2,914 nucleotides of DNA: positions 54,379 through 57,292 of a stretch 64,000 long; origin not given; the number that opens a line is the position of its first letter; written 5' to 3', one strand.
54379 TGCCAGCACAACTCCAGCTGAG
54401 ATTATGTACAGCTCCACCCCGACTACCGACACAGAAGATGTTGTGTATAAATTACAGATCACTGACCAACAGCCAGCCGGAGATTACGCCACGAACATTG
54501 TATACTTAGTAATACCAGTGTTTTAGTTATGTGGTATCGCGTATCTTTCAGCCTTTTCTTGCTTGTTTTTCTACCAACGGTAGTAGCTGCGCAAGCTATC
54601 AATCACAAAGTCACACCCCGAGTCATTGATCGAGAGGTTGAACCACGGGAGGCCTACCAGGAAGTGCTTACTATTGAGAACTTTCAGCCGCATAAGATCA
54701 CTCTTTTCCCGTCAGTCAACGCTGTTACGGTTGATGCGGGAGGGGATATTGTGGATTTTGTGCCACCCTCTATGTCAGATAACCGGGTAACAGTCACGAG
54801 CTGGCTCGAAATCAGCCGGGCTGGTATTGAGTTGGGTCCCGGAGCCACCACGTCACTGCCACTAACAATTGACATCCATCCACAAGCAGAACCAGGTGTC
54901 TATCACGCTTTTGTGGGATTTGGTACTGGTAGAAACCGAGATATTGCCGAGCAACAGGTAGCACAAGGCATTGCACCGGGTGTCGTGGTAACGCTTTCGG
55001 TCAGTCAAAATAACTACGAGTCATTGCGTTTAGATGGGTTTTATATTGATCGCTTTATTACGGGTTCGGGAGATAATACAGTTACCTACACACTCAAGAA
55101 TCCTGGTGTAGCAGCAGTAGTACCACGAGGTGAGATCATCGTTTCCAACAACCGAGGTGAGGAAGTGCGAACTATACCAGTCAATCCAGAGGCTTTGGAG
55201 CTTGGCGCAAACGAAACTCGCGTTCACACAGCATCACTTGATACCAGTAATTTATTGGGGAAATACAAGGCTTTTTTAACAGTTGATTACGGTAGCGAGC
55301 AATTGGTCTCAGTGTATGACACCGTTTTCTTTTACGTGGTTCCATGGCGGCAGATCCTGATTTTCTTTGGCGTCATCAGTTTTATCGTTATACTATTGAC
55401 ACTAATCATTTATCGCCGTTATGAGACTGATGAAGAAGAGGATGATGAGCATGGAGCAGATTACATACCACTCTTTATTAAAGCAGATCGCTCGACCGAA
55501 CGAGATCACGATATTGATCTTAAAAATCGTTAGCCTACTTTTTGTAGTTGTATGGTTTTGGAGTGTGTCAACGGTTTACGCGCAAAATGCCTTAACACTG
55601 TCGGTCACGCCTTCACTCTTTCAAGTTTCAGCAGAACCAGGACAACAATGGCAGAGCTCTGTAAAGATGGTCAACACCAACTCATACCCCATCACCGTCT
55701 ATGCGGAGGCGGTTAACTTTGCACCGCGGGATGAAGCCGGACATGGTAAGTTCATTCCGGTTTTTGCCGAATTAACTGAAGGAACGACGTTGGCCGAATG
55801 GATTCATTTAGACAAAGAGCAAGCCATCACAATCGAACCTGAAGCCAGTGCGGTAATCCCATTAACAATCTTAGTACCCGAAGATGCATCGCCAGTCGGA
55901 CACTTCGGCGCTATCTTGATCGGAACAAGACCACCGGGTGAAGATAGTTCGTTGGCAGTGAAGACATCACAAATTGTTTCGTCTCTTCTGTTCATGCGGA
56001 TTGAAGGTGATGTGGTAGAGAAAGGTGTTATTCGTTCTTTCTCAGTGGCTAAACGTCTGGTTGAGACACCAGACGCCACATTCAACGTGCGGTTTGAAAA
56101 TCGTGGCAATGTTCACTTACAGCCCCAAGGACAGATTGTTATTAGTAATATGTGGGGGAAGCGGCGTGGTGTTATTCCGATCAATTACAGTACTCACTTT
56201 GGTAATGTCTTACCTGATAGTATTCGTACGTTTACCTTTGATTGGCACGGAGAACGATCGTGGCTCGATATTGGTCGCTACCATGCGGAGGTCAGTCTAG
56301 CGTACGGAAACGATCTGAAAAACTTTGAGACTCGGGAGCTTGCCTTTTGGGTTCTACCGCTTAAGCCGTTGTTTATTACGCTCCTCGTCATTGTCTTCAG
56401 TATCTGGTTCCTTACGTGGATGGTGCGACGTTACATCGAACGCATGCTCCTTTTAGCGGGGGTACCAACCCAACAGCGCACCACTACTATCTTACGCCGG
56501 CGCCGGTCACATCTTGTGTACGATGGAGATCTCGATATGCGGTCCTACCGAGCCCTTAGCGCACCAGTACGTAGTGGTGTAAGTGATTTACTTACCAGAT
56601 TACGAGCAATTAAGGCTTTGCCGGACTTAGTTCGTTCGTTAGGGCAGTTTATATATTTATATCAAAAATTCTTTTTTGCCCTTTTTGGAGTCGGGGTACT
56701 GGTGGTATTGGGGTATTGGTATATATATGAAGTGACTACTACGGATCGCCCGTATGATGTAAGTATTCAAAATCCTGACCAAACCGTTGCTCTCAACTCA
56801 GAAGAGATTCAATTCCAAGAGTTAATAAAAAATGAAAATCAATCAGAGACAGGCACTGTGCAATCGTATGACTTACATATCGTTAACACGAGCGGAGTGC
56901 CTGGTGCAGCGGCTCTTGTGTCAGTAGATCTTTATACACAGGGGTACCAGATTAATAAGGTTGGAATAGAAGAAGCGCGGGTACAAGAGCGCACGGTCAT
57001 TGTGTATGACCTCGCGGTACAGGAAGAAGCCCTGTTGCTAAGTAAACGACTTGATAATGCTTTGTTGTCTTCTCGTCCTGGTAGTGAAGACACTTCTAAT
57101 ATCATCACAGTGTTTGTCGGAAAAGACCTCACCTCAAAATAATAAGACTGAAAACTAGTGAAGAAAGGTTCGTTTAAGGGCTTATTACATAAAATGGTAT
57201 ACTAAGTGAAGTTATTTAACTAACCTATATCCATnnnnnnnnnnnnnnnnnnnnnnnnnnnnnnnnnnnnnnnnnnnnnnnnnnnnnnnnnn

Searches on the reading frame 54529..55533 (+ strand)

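Call 24: search_protein_families(library=pfam, max_evalue=10, proteins=[window:54529-55533:+])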
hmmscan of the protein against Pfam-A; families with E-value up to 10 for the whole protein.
window:54529-55533:+ (334 aa): 2 families
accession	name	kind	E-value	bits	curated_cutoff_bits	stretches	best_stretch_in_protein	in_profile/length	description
PF07690.21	MFS_1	-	0.077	12.3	33.4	1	269-308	146-185/347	Major Facilitator Superfamily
PF16116.10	DUF4832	-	0.078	13.2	29.2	1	181-259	122-204/216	Domain of unknown function (DUF4832)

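Call 87: search_protein_families(library=ncbifam, max_evalue=0.1, proteins=[window:54529-55533:+])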
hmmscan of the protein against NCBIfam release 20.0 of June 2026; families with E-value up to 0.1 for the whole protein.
window:54529-55533:+ (334 aa): 0 families

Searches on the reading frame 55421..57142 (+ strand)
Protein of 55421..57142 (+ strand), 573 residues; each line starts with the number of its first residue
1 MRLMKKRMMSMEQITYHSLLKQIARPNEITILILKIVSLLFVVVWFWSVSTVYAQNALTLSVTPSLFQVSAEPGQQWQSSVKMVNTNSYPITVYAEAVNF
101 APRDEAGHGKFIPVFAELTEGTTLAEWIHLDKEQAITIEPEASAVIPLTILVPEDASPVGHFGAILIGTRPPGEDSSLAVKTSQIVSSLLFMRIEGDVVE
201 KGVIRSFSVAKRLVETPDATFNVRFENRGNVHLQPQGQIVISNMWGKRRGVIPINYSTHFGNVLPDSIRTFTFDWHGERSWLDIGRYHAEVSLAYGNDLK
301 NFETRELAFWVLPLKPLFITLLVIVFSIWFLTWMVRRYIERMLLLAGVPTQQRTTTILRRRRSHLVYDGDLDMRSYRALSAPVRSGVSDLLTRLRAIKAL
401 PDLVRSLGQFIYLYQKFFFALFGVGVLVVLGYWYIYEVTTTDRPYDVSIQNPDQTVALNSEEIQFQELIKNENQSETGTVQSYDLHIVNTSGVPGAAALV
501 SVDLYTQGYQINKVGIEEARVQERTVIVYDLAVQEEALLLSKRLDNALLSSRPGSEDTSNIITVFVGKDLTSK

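Call 24: search_protein_families(library=pfam, max_evalue=10, proteins=[window:55421-57142:+])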
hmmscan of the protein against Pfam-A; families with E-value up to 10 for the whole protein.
window:55421-57142:+ (573 aa): 2 families
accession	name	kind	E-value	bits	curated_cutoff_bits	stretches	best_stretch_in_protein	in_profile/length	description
PF13399.11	LytR_C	-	2.6e-08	35.1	22.2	1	485-569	4-85/86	LytR cell envelope-related transcriptional attenuator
PF06030.18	WxLIP_PGBD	-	0.0031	18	27.3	1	65-164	17-116/121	WxL Interacting Protein, peptidoglycan binding domain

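Call 87: search_protein_families(library=ncbifam, max_evalue=0.1, proteins=[window:55421-57142:+])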
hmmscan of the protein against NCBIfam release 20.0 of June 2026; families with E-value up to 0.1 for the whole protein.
window:55421-57142:+ (573 aa): 1 family
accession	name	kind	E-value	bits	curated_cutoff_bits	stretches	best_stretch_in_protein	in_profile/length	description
NF007290.0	PRK09759.1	equivalog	0.0033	17.4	89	1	313-336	2-25/50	type I toxin-antitoxin system toxin HokA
